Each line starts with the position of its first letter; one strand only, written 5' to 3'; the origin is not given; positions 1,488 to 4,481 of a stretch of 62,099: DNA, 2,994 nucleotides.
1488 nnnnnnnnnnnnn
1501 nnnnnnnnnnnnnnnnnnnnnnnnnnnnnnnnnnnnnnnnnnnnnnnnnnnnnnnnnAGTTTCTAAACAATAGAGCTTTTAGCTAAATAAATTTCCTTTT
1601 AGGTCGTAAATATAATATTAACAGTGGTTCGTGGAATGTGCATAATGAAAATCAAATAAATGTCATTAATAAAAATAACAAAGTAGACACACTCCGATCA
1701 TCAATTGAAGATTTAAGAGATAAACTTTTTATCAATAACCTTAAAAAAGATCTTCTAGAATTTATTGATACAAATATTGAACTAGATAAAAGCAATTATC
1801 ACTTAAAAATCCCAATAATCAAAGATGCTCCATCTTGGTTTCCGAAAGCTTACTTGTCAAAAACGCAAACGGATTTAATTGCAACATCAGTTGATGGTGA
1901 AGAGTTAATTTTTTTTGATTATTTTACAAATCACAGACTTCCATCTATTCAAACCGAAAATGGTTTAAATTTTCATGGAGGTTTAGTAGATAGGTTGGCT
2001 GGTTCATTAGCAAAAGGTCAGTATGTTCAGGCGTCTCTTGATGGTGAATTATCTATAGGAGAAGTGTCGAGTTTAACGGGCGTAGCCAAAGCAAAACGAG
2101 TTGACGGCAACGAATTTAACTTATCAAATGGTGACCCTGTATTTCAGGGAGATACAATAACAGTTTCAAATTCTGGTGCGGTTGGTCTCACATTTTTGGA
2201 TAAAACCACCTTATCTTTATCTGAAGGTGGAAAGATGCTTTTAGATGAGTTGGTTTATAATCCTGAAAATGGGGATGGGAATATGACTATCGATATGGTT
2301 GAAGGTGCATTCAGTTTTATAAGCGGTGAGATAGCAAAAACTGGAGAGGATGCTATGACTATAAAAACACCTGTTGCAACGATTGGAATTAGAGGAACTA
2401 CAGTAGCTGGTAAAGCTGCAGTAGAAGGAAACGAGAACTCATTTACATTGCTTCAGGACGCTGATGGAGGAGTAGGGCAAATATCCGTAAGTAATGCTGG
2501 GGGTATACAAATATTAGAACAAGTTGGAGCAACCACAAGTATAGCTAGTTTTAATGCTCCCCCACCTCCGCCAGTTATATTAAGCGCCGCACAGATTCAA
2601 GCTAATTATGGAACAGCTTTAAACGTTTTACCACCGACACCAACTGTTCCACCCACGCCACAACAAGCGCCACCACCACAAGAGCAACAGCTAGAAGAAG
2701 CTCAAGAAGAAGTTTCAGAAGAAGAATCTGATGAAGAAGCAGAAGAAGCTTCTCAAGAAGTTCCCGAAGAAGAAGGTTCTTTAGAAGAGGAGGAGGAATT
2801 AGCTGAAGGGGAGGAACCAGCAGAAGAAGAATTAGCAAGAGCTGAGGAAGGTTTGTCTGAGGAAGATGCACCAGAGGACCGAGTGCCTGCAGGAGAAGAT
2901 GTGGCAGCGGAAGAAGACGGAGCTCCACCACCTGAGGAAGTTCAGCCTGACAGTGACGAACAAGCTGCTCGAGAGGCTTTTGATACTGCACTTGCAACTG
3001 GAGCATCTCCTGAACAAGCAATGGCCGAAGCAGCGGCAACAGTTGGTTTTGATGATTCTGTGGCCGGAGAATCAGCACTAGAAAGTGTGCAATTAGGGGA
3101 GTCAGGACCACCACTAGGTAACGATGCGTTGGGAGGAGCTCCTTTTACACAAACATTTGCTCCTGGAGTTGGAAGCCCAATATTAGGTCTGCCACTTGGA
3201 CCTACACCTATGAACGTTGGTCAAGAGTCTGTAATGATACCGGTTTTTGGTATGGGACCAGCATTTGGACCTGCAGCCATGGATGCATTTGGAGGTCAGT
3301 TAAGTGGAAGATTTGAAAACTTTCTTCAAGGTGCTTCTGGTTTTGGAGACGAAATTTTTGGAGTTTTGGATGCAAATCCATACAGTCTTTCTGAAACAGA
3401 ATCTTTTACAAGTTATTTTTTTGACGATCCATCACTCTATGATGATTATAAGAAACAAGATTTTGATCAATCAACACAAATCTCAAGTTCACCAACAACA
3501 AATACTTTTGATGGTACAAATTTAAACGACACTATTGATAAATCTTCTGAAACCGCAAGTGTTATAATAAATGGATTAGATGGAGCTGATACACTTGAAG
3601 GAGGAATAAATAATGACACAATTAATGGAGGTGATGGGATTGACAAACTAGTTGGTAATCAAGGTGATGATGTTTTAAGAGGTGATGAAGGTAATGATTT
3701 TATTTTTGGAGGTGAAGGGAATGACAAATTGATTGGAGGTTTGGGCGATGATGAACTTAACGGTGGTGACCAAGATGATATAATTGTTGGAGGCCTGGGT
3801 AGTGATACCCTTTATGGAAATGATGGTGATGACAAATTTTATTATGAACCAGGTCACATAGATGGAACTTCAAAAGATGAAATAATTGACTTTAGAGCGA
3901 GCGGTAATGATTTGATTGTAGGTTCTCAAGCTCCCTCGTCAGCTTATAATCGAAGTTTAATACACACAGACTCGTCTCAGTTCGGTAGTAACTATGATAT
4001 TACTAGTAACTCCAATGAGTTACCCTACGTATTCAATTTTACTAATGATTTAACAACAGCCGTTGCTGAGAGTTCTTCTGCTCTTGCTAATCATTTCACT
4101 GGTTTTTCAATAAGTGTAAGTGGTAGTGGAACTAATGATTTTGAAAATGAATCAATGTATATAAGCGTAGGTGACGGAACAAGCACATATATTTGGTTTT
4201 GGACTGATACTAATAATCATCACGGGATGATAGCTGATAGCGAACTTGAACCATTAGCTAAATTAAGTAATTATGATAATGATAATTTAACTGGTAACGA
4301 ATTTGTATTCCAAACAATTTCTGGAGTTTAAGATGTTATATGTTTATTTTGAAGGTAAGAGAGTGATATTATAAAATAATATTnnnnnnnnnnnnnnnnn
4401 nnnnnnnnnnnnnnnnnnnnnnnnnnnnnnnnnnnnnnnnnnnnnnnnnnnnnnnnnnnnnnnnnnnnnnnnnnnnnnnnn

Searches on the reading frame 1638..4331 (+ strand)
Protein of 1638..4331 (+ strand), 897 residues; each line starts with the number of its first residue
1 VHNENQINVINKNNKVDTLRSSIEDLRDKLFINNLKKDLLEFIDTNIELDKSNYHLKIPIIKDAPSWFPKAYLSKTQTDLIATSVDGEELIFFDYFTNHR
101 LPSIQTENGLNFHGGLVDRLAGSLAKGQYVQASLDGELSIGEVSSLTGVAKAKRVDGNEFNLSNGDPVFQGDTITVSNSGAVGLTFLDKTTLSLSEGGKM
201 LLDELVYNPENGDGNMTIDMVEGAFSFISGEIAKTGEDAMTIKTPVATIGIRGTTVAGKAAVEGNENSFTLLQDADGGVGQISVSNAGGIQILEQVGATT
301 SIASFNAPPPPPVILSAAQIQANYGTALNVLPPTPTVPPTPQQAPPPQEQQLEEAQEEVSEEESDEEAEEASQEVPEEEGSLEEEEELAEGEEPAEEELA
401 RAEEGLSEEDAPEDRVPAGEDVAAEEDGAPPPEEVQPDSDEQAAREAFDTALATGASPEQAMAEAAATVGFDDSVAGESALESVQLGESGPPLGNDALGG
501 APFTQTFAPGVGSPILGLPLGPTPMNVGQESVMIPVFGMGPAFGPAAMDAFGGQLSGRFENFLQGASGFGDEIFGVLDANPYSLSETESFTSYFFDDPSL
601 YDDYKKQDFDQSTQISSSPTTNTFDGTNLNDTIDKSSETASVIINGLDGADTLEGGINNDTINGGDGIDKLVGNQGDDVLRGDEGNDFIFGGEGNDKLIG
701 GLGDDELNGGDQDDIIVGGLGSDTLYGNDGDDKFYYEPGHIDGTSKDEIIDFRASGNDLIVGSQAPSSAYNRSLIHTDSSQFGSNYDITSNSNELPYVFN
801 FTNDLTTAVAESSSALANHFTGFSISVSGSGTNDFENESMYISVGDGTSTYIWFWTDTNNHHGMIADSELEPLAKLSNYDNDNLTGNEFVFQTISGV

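Call 14: search_protein_families(library=pfam, proteins=[window:1638-4331:+], max_evalue=0.00001)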
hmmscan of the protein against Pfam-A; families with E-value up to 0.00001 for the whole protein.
window:1638-4331:+ (897 aa): 2 families
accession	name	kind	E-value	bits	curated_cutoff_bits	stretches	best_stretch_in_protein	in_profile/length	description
PF00353.25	HemolysinCabind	-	1.1e-16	60.8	23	2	673-707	2-36/36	RTX calcium-binding nonapeptide repeat (4 copies)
PF04773.18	FecR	-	2.6e-06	28.2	24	1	172-259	1-79/97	FecR protein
